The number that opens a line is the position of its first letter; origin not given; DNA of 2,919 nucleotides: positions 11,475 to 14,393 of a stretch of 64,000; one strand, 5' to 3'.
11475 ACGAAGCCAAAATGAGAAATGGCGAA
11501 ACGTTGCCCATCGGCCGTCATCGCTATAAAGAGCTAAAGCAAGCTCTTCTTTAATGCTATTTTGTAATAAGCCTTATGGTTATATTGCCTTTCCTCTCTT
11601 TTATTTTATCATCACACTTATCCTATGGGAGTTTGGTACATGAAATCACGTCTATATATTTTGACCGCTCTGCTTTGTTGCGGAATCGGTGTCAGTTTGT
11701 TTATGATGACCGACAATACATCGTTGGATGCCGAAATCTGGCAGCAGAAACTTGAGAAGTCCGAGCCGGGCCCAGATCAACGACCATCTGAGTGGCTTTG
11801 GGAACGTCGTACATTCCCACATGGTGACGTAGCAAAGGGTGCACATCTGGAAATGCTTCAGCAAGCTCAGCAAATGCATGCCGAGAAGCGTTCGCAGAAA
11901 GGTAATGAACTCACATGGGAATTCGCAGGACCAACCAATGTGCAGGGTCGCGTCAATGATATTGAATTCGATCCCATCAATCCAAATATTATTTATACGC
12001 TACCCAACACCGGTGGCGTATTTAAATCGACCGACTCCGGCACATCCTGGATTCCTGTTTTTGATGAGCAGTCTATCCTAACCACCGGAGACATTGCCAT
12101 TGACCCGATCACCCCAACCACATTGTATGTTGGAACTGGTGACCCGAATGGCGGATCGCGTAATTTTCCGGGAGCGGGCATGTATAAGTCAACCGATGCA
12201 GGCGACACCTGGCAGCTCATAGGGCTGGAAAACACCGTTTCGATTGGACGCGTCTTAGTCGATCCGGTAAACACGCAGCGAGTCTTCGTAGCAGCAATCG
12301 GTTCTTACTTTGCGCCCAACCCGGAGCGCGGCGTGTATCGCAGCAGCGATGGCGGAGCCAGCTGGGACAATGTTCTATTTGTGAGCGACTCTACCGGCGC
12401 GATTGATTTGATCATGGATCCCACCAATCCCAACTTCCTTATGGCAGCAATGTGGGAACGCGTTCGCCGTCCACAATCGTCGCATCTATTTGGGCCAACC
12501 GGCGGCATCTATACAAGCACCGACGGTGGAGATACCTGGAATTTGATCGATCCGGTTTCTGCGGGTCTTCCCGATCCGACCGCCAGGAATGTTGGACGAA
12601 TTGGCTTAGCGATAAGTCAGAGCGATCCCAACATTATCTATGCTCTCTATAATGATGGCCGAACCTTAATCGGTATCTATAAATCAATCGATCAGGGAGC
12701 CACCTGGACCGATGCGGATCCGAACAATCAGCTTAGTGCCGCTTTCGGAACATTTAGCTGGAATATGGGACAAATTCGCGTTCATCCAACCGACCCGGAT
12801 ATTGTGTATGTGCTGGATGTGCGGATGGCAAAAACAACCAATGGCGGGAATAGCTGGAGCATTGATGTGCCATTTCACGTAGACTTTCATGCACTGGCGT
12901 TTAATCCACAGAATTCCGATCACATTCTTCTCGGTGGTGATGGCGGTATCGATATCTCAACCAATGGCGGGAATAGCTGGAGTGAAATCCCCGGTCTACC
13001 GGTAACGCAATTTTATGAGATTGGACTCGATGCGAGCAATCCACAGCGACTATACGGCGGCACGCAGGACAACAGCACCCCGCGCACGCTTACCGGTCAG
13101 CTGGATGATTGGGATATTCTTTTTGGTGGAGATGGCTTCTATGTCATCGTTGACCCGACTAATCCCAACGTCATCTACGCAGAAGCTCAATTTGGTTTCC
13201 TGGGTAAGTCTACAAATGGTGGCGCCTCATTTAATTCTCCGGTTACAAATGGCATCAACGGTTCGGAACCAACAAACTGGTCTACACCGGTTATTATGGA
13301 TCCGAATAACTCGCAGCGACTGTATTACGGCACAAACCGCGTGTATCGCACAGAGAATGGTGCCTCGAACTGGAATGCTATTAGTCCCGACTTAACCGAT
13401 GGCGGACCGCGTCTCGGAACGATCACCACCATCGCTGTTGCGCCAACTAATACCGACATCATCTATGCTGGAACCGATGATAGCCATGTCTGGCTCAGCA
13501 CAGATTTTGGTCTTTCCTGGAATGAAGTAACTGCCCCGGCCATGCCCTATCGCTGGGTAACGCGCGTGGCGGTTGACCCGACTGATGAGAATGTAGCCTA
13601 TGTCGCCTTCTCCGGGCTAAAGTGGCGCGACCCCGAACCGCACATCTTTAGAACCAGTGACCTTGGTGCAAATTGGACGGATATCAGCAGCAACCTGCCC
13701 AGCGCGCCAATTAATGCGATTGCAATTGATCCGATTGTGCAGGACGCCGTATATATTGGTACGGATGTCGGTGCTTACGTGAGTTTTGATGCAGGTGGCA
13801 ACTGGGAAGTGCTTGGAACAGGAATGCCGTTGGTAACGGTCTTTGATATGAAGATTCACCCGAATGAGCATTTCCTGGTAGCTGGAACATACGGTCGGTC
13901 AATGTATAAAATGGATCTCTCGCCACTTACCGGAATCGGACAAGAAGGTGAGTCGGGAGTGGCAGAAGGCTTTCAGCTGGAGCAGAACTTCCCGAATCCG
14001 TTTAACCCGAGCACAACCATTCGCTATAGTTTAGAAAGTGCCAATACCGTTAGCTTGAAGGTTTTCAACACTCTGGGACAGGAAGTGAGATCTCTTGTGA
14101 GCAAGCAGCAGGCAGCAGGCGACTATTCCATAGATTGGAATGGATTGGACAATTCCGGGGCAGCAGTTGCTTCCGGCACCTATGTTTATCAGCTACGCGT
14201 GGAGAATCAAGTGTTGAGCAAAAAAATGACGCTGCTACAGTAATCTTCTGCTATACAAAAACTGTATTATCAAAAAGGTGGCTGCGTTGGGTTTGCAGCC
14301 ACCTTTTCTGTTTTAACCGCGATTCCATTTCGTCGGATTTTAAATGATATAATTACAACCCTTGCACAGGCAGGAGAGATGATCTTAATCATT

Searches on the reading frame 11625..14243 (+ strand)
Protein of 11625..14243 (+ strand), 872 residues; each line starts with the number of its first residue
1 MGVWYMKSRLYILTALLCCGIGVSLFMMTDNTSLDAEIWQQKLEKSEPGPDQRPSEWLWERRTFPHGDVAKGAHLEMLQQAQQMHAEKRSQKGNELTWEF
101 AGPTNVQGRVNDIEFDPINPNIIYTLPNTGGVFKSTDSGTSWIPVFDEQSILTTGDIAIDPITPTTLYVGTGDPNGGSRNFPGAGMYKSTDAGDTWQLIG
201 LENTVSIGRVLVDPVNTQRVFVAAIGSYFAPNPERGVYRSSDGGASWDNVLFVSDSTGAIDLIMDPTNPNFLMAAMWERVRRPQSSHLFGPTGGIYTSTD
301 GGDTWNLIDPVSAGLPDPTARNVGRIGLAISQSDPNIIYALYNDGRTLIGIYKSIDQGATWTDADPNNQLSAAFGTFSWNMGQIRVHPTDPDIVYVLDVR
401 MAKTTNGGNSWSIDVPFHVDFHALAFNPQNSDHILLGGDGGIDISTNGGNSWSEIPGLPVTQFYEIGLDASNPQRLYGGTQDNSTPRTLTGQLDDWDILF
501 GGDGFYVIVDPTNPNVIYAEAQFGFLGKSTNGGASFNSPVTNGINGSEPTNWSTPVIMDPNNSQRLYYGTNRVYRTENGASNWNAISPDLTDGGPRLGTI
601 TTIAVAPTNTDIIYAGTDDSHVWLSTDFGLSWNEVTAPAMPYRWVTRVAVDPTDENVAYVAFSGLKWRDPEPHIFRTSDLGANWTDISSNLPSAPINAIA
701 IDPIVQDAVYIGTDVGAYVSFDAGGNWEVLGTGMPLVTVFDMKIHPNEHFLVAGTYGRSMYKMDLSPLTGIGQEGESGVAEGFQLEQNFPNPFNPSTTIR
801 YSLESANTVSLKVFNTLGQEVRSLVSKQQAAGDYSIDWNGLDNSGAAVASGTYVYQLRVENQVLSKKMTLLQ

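Call 6: search_protein_families(library=pfam, proteins=[window:11625-14243:+], max_evalue=0.01)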
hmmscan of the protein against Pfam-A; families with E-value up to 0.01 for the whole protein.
window:11625-14243:+ (872 aa): 7 families
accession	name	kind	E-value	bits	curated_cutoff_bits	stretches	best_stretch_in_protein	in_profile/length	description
PF15902.12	Sortilin-Vps10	-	6.9e-35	121.1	33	4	186-309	3-113/446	Sortilin, neurotensin receptor 3,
PF13860.13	FlgD_ig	-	9.3e-13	48.4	27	1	799-858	14-74/79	FlgD Ig-like domain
PF14870.12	PSII_BNR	-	3.5e-08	33.5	27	0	656-729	64-139/303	Photosynthesis system II assembly factor YCF48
PF13585.12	CHU_C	-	2.1e-06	28.2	27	1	799-866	20-79/86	CHU_C Type IX secretion signal domain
PF18962.6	Por_Secre_tail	-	7.7e-06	26.6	27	1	789-868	2-73/75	Secretion system C-terminal sorting domain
PF13088.12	BNR_2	-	4.4e-05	23.4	31.4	0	187-363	85-250/277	BNR repeat-like domain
PF02012.26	BNR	-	8.3e-05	22.5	27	0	296-306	1-11/12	BNR/Asp-box repeat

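Call 50: search_solved_structures(query=window:11625-14243:+, max_evalue=0.001, show_alignments=1)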
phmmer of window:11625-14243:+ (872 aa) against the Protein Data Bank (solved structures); distinct sequences matched with E-value up to 0.001: 2.
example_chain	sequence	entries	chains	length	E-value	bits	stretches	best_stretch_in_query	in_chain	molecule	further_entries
3b7f_A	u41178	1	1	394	3.1e-09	38.5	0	109-145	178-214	Glycosyl hydrolase, BNR repeat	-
6p2k_A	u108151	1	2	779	2.4e-07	32.3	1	386-467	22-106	Fibronectin type III domain-containing protein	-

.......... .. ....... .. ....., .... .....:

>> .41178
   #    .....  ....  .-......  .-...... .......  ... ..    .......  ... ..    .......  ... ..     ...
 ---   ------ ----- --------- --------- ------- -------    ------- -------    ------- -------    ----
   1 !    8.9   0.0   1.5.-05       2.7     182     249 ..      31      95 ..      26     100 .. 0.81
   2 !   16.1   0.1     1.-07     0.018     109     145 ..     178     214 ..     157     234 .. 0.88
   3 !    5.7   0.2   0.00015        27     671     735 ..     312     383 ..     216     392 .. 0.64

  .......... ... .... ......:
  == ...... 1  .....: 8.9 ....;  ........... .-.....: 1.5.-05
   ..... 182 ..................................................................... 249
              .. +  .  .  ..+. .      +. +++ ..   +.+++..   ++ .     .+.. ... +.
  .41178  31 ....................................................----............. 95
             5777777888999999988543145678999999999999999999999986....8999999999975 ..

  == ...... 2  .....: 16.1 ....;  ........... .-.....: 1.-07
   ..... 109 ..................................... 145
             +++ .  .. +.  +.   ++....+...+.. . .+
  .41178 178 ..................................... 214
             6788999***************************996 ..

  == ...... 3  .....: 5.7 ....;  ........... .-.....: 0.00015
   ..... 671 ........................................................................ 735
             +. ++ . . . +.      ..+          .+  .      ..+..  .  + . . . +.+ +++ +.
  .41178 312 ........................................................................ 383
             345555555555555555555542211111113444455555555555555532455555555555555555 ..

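Call 69: search_solved_structures(query=window:11625-14243:+, max_evalue=0.01, show_alignments=3)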
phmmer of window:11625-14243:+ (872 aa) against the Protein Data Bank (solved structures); distinct sequences matched with E-value up to 0.01: 10.
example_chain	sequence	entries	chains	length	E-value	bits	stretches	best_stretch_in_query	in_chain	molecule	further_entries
3b7f_A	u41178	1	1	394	3.1e-09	38.5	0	109-145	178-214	Glycosyl hydrolase, BNR repeat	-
6p2k_A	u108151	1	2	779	2.4e-07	32.3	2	386-467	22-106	Fibronectin type III domain-containing protein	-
3osv_A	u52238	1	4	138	0.0024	19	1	805-858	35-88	Flagellar basal-body rod modification protein FlgD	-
6x48_A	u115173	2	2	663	0.0054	17.9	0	411-455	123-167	Sortilin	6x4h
8t8r_A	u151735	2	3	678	0.0057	17.8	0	411-455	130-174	Sortilin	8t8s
3f6k_A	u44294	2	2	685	0.0059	17.8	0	411-455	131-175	Sortilin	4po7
6eho_A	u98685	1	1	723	0.0061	17.7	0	411-455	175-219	Sortilin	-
4msl_A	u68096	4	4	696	0.0062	17.7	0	411-455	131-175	Sortilin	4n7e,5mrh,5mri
9i0n_A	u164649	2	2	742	0.0067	17.6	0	411-455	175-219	Sortilin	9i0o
6x3l_A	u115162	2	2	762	0.0071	17.5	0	411-455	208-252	Sortilin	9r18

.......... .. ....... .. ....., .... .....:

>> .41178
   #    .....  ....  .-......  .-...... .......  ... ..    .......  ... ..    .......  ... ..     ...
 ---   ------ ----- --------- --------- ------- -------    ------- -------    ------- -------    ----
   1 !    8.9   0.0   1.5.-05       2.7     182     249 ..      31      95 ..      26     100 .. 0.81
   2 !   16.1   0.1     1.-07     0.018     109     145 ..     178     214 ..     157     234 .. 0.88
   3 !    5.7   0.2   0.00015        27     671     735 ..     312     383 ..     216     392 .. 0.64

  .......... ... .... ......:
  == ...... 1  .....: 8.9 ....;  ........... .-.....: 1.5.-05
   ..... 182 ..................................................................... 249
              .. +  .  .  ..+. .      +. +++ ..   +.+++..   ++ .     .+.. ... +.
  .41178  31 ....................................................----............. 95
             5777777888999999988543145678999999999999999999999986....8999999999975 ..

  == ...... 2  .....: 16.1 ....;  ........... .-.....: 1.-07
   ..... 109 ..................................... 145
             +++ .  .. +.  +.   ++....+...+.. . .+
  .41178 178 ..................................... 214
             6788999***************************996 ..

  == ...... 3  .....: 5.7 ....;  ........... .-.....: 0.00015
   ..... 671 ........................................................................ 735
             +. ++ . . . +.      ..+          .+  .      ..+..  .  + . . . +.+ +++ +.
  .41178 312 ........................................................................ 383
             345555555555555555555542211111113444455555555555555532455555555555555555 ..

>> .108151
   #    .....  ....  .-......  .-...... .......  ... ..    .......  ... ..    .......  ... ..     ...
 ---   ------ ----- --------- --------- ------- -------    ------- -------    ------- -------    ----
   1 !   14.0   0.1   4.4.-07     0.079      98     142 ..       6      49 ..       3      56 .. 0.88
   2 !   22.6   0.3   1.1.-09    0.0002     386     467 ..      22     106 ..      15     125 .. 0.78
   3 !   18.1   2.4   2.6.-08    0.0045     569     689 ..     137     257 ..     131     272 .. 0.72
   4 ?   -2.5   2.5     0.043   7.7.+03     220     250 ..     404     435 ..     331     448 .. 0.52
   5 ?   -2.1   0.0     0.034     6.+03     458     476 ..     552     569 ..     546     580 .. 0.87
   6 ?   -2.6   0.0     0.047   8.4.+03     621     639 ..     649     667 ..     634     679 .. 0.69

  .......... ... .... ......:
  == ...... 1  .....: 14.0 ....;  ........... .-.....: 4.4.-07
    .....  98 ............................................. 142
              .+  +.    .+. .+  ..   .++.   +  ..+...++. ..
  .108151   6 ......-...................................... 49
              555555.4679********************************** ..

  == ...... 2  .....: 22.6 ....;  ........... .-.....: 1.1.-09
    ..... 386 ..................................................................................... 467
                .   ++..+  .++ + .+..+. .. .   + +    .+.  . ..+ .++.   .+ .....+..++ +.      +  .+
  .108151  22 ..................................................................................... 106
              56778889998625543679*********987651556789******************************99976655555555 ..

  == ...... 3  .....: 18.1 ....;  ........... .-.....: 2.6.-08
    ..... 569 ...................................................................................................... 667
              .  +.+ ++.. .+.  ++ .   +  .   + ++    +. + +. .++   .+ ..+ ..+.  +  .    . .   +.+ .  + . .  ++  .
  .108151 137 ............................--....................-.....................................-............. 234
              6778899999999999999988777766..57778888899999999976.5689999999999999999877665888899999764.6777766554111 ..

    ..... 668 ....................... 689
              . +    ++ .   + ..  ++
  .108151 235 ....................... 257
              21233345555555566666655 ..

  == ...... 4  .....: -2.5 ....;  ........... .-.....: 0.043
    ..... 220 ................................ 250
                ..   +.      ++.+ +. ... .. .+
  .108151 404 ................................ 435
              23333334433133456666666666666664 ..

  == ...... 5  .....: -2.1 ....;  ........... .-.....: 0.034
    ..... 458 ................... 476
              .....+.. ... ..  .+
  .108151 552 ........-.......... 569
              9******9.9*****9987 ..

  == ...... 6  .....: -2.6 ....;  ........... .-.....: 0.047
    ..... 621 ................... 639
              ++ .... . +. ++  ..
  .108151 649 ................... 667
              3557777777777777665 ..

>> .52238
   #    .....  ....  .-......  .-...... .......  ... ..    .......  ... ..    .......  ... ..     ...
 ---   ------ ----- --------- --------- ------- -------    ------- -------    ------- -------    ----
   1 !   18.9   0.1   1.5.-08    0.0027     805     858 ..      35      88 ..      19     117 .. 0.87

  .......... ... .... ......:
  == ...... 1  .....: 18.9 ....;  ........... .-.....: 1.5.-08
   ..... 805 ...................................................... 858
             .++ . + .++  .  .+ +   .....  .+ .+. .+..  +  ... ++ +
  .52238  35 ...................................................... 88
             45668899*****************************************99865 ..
